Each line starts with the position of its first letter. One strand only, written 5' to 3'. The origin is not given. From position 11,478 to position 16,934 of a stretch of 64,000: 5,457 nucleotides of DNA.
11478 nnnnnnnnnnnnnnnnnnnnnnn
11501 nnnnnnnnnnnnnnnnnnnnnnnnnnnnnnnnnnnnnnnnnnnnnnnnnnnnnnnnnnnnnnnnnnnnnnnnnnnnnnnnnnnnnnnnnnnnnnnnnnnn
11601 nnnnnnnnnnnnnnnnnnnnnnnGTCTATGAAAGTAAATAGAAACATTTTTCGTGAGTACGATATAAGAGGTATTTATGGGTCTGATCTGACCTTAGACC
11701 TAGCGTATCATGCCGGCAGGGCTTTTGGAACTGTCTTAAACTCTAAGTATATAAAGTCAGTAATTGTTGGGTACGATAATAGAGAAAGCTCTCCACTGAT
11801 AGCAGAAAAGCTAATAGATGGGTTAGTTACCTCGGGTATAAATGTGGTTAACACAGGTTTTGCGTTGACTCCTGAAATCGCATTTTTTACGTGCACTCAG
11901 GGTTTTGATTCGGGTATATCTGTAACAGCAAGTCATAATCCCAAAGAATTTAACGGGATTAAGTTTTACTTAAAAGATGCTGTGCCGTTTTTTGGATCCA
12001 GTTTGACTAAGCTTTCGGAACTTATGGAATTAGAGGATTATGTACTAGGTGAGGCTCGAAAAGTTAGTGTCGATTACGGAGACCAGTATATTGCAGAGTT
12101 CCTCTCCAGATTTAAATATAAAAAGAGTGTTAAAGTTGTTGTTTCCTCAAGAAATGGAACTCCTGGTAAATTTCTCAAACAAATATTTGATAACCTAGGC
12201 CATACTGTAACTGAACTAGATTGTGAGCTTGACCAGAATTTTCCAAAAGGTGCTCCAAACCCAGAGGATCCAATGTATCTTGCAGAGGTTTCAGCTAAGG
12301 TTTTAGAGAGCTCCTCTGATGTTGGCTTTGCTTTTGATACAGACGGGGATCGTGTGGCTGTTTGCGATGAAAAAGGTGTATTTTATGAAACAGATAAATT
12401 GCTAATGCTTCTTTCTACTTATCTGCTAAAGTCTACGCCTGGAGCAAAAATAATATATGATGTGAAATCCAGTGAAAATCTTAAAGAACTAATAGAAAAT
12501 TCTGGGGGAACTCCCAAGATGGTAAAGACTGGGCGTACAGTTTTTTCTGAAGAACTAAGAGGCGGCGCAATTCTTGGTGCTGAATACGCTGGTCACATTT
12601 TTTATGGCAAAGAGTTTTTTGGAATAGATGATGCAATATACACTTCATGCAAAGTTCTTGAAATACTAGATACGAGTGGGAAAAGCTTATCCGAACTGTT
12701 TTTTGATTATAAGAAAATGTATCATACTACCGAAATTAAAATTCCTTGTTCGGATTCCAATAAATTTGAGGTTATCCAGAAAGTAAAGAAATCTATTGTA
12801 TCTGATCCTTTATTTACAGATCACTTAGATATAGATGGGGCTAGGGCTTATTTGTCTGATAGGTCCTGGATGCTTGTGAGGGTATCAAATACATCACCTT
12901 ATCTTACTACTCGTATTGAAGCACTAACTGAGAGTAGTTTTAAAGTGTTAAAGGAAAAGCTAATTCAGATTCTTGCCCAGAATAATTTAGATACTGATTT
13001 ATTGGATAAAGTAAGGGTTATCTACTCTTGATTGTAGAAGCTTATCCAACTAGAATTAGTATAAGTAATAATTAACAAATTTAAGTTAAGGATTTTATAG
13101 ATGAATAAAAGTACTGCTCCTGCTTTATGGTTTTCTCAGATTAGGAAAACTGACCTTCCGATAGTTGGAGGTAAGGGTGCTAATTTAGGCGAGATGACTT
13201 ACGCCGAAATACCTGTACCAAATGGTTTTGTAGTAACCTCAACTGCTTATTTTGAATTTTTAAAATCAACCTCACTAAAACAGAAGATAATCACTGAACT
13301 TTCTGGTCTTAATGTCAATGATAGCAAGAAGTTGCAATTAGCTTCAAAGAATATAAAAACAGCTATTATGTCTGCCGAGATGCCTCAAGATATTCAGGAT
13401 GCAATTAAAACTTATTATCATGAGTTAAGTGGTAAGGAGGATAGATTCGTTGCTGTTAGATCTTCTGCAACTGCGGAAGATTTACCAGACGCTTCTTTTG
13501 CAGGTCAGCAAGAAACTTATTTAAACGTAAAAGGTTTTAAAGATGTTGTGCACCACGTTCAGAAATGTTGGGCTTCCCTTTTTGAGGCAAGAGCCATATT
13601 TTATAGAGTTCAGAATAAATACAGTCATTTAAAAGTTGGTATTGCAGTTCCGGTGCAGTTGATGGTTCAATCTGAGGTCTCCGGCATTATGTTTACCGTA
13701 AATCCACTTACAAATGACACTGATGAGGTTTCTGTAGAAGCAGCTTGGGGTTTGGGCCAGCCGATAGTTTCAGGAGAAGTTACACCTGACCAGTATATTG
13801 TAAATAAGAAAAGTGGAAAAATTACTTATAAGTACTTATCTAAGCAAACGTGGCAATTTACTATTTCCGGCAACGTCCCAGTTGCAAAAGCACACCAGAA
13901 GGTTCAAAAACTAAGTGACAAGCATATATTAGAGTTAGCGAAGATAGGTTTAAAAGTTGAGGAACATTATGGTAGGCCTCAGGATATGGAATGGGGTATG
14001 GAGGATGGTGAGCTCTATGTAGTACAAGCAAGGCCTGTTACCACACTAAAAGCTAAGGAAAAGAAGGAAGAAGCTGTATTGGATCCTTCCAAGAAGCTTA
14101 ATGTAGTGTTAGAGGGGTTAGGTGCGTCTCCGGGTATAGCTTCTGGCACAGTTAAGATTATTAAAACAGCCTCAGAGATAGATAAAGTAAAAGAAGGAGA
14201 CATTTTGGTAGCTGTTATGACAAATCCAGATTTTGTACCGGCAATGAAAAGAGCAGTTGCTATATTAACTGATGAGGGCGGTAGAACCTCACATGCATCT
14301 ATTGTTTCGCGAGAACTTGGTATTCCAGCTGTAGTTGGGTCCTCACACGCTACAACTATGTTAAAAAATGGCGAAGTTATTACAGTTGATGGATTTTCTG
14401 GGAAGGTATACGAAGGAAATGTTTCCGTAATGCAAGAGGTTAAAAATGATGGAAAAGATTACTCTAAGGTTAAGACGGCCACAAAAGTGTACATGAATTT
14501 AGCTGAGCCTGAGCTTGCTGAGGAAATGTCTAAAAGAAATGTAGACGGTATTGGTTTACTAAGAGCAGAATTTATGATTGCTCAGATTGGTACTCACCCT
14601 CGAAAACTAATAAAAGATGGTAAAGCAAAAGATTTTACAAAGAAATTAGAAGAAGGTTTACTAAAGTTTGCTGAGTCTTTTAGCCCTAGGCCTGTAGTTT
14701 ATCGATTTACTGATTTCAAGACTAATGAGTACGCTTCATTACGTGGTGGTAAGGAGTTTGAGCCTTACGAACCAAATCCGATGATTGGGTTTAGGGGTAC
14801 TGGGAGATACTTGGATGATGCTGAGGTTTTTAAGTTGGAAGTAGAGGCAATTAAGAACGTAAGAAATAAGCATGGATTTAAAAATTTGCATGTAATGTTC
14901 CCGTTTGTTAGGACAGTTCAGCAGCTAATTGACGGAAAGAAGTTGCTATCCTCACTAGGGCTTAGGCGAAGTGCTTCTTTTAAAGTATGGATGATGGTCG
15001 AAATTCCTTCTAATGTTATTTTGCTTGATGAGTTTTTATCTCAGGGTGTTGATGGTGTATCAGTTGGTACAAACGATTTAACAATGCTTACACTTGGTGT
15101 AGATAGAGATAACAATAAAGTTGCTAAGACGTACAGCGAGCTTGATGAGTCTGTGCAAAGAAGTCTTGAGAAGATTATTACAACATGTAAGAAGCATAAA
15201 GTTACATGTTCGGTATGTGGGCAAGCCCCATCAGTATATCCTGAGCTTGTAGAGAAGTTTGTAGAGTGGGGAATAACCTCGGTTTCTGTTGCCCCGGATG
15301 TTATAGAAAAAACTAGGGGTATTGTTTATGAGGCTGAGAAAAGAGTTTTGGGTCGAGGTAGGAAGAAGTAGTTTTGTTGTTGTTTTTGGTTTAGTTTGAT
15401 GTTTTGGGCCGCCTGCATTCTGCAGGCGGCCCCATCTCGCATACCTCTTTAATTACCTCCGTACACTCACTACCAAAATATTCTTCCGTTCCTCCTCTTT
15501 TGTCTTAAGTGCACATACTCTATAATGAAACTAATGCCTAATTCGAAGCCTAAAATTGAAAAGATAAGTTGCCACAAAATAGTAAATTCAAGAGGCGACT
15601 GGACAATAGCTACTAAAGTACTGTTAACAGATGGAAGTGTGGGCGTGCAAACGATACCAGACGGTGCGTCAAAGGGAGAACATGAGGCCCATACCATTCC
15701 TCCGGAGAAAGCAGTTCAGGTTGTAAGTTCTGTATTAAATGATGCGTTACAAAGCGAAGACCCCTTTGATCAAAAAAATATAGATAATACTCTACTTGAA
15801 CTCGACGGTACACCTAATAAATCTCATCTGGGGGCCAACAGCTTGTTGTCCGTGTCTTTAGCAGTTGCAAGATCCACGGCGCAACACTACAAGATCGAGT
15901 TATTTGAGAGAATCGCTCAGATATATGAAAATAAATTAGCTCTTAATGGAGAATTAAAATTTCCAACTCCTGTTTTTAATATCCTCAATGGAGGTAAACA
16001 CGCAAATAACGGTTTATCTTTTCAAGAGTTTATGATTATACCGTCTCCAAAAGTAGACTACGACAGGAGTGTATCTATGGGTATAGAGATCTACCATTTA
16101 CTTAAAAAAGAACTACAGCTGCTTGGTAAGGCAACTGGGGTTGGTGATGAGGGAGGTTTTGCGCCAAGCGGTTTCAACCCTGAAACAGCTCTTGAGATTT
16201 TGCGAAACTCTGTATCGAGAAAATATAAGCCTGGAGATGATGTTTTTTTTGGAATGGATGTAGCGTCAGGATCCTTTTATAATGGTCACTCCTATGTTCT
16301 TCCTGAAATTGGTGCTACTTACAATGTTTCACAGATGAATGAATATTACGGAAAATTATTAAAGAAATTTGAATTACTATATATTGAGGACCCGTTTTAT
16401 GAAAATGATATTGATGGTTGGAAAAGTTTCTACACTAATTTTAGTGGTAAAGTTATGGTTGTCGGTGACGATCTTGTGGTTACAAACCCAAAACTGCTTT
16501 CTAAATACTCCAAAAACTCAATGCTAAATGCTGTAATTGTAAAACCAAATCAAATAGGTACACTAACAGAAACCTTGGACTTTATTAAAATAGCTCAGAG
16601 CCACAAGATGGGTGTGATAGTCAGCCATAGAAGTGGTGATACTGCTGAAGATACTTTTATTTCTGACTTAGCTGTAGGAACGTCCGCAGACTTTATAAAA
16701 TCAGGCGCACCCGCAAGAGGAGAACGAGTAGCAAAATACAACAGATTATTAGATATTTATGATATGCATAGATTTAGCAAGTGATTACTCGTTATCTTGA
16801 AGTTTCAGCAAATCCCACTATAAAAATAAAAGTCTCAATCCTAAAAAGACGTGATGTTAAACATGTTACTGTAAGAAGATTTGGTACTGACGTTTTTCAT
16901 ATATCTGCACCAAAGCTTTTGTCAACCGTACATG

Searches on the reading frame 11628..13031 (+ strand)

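Call 57: search_protein_families(library=pfam, proteins=[window:11628-13031:+], max_evalue=0.001)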
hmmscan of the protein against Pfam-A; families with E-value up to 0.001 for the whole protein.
window:11628-13031:+ (467 aa): 4 families
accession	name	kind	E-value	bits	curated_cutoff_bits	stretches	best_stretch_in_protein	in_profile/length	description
PF02878.22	PGM_PMM_I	-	2.1e-33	115.4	22.5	1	6-134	2-132/138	Phosphoglucomutase/phosphomannomutase, alpha/beta/alpha domain I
PF02879.22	PGM_PMM_II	-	3.3e-23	82.6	29.3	1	153-250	2-103/103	Phosphoglucomutase/phosphomannomutase, alpha/beta/alpha domain II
PF02880.22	PGM_PMM_III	-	3.7e-20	72.6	20.7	1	255-358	2-108/115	Phosphoglucomutase/phosphomannomutase, alpha/beta/alpha domain III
PF00408.26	PGM_PMM_IV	-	4.4e-06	27.1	23.1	1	369-445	1-65/68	Phosphoglucomutase/phosphomannomutase, C-terminal domain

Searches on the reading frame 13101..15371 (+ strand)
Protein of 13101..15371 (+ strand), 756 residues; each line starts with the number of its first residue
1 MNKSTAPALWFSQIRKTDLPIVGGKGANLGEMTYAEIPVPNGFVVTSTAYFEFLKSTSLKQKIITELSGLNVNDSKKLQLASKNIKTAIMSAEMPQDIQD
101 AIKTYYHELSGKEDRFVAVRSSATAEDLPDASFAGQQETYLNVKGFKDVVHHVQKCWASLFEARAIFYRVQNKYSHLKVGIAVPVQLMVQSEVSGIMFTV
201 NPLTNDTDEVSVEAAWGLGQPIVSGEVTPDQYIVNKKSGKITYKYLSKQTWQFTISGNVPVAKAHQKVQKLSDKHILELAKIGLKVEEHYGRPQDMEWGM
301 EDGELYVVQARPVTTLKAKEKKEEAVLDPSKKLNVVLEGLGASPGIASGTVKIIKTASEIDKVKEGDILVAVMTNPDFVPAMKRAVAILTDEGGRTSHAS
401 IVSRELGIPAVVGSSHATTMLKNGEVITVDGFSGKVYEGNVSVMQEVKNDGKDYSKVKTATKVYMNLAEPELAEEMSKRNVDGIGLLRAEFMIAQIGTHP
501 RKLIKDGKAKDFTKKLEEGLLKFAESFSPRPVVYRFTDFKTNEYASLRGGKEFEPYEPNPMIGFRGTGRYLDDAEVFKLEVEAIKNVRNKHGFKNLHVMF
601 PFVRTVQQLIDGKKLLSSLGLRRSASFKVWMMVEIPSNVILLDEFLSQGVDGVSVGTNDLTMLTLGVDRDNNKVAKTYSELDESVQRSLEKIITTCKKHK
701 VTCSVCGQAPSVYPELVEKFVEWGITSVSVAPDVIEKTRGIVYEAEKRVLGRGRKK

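Call 35: search_protein_families(library=pfam, proteins=[window:13101-15371:+], max_evalue=0.001)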
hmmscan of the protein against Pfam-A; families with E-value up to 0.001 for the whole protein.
window:13101-15371:+ (756 aa): 3 families
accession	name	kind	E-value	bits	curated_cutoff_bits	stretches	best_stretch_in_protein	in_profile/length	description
PF01326.24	PPDK_N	-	2.5e-111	372.5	27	1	20-326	2-322/328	Pyruvate phosphate dikinase, AMP/ATP-binding domain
PF02896.24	PEP-utilizers_C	-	7.5e-66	222.7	22.8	1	457-744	16-290/293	PEP-utilising enzyme, PEP-binding domain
PF00391.29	PEP-utilizers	-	4.5e-27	93.9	23.1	1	364-434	2-72/72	PEP-utilising enzyme, mobile domain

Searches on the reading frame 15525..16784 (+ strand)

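Call 35: search_protein_families(library=pfam, proteins=[window:15525-16784:+], max_evalue=0.001)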
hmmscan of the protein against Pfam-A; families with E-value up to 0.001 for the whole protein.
window:15525-16784:+ (419 aa): 3 families
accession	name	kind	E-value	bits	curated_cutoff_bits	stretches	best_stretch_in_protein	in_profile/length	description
PF00113.28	Enolase_C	-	1.8e-81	274.1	21.5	1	145-412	3-278/296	Enolase, C-terminal TIM barrel domain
PF03952.21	Enolase_N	-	1.3e-30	106.7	35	1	11-129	1-130/131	Enolase, N-terminal domain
PF13378.12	MR_MLE_C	-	2.8e-05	24.4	29.4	1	275-367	63-153/219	Enolase C-terminal domain-like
